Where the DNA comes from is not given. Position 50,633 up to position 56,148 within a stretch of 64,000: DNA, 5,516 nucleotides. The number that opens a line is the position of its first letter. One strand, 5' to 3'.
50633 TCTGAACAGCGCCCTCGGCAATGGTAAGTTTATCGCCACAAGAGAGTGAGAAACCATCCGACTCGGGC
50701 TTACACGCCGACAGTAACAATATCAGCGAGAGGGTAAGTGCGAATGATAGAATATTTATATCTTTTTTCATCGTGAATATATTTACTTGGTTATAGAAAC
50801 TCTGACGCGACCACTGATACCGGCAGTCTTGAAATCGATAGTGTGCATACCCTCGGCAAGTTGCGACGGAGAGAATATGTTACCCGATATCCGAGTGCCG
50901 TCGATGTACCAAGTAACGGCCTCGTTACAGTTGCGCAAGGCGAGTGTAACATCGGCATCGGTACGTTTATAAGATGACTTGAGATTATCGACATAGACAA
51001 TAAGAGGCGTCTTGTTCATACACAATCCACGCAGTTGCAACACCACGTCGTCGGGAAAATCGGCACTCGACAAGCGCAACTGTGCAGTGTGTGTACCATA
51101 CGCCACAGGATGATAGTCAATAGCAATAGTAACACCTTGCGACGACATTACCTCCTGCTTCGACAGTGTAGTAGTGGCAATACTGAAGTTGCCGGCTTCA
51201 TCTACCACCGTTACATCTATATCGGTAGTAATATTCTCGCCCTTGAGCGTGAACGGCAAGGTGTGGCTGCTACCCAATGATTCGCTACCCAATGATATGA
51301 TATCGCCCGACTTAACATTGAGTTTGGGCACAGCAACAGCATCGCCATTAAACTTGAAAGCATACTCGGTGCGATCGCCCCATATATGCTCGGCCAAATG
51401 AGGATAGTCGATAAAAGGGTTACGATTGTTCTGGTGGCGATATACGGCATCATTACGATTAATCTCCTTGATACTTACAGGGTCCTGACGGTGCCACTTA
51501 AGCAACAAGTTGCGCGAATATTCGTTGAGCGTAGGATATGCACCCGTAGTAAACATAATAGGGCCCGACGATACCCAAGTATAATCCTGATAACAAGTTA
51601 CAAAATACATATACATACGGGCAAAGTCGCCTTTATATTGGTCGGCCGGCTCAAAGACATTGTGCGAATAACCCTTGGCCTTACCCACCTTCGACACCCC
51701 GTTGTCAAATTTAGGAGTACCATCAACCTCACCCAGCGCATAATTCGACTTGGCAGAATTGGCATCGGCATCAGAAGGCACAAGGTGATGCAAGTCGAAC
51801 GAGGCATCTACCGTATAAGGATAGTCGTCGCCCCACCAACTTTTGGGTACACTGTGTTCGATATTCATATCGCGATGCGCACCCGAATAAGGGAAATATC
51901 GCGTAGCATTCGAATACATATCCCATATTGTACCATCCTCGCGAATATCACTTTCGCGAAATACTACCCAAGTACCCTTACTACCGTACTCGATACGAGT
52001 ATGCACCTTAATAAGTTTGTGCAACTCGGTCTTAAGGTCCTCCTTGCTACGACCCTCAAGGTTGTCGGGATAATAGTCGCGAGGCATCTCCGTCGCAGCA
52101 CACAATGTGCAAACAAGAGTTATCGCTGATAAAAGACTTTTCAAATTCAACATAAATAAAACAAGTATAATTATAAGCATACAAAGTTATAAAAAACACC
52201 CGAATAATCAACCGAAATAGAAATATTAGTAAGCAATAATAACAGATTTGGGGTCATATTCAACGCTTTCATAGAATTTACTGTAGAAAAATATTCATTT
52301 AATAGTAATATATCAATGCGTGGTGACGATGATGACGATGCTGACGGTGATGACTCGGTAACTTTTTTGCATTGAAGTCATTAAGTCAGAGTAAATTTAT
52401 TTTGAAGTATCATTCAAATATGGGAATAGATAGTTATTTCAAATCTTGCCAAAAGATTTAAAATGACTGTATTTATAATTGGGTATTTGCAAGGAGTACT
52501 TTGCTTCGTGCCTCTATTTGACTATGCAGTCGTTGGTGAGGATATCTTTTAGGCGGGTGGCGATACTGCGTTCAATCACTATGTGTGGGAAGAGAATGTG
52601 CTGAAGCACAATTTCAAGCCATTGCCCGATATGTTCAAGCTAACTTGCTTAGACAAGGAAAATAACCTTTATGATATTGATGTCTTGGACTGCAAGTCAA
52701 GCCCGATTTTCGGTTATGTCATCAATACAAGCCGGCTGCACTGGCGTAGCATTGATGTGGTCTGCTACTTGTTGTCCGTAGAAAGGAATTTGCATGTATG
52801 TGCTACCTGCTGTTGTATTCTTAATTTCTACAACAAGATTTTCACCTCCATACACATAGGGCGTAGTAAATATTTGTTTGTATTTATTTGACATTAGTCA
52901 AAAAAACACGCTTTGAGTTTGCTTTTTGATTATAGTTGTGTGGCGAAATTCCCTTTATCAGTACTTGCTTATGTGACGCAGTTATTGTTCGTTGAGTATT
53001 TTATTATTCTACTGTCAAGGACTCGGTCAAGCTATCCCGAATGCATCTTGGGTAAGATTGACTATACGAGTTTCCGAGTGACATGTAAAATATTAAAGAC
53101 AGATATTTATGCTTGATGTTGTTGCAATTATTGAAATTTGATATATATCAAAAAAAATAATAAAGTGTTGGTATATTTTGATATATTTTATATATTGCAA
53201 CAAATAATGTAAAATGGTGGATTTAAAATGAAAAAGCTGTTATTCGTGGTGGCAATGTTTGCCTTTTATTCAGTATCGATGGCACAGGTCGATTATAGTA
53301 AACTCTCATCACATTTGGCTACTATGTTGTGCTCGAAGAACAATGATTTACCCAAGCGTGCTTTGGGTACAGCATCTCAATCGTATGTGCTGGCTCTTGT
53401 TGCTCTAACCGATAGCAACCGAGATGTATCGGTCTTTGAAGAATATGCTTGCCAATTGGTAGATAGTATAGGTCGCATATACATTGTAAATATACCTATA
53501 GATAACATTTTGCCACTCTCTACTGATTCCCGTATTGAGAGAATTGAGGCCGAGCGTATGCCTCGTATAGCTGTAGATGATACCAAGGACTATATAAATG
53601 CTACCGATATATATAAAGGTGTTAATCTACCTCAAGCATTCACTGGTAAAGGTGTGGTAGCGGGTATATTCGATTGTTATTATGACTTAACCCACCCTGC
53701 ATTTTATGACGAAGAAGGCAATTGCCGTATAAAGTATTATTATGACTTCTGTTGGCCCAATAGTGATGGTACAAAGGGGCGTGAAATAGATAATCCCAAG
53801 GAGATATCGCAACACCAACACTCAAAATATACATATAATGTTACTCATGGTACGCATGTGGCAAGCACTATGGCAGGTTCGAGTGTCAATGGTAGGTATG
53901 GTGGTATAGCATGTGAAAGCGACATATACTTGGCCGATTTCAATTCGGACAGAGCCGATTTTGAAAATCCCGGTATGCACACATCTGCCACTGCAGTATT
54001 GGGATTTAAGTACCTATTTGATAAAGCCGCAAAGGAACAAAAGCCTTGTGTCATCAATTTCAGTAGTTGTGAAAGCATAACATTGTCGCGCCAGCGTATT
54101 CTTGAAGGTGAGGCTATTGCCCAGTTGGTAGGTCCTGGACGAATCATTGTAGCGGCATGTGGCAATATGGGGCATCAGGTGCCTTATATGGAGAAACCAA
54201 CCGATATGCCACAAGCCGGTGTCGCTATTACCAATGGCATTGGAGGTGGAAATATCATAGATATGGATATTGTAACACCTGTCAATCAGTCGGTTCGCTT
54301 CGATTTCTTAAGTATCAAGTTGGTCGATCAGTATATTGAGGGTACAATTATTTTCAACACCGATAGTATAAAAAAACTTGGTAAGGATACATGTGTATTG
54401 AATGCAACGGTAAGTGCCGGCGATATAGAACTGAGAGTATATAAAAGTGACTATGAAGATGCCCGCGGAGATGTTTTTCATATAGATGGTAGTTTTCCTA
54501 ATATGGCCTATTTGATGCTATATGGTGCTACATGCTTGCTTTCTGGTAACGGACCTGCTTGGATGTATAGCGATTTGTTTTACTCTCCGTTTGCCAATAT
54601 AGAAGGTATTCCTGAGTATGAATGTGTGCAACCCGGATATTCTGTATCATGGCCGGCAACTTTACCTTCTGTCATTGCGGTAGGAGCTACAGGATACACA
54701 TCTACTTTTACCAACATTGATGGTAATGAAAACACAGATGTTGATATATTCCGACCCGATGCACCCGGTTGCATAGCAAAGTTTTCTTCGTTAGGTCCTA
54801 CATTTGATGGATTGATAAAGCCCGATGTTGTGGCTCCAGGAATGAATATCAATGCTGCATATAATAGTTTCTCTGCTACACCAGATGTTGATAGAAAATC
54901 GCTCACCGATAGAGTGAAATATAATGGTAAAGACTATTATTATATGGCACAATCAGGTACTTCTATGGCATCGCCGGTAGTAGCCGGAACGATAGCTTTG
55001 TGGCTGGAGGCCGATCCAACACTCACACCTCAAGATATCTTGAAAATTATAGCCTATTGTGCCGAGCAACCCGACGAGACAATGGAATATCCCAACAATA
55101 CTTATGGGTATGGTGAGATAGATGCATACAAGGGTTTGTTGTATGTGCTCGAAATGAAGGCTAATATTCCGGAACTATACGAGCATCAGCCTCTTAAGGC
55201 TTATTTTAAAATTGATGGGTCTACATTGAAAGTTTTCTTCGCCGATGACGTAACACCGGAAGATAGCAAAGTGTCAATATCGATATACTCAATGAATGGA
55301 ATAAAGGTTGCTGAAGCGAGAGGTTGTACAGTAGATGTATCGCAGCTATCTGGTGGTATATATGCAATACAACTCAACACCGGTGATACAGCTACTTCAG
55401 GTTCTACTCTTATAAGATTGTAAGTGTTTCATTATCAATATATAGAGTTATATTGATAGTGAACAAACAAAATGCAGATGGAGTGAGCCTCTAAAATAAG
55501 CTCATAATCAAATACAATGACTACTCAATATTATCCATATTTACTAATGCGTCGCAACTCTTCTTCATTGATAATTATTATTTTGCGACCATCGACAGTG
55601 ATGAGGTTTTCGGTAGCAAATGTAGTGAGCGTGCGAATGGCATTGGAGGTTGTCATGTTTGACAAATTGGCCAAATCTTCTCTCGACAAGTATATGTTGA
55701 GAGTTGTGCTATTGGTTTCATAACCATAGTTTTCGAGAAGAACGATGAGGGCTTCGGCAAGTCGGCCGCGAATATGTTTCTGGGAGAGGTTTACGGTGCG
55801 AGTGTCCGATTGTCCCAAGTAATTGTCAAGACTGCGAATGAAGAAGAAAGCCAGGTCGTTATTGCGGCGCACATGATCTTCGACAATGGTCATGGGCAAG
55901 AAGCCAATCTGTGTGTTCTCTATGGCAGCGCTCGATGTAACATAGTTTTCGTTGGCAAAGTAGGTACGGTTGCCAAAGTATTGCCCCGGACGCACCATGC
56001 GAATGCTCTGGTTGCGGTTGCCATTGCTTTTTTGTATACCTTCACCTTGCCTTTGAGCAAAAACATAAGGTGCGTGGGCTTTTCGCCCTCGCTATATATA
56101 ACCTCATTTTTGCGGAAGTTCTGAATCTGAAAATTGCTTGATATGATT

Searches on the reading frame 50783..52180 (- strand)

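Call 105: search_protein_families(library=pfam, proteins=[window:50783-52180:-], max_evalue=0.001)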
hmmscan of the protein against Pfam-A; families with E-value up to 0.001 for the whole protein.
window:50783-52180:- (465 aa): 1 family
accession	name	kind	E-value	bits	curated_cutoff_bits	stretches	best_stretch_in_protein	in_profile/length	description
PF04231.19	Endonuclease_1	-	2.2e-48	165.5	25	1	47-260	3-234/235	Endonuclease I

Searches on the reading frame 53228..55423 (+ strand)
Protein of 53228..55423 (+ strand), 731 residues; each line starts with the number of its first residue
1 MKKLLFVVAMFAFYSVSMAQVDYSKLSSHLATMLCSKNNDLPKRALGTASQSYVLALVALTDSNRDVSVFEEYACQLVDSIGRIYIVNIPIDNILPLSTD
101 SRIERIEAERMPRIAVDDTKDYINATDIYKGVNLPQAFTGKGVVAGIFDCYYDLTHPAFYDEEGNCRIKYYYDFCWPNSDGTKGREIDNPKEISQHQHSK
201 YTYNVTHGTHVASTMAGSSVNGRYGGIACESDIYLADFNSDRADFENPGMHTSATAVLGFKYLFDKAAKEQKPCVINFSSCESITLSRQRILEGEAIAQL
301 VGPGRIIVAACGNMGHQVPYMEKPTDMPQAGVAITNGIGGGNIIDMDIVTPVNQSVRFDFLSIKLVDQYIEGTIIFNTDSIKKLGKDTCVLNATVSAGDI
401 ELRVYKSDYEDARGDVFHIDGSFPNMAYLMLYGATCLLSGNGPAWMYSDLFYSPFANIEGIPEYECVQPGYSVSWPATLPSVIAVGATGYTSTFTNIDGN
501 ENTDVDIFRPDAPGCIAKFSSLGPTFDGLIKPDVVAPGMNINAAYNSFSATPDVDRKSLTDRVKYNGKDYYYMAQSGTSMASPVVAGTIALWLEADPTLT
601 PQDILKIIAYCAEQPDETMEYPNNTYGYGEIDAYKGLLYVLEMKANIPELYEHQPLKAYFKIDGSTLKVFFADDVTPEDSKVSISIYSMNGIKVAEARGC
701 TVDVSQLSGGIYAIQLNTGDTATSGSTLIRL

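Call 105: search_protein_families(library=pfam, proteins=[window:53228-55423:+], max_evalue=0.001)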
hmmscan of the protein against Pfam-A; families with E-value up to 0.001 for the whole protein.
window:53228-55423:+ (731 aa): 2 families
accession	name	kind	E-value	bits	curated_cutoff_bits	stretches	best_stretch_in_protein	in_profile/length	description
PF00082.27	Peptidase_S8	-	1.3e-34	120.3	21.8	2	468-629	159-288/288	Subtilase family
PF18962.6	Por_Secre_tail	-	9.3e-06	26.3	27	1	676-724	17-70/75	Secretion system C-terminal sorting domain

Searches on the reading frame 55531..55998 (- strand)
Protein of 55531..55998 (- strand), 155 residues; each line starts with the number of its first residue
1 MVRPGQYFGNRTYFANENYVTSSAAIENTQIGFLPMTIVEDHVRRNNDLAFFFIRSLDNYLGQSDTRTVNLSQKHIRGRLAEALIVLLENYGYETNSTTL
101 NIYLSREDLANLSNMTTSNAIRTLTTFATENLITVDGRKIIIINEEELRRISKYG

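Call 105: search_protein_families(library=pfam, proteins=[window:55531-55998:-], max_evalue=0.001)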
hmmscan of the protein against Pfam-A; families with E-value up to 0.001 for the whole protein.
window:55531-55998:- (155 aa): 1 family
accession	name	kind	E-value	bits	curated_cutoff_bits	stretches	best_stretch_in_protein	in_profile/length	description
PF13545.12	HTH_Crp_2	-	2.7e-13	50.1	27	1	78-151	1-70/70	Crp-like helix-turn-helix domain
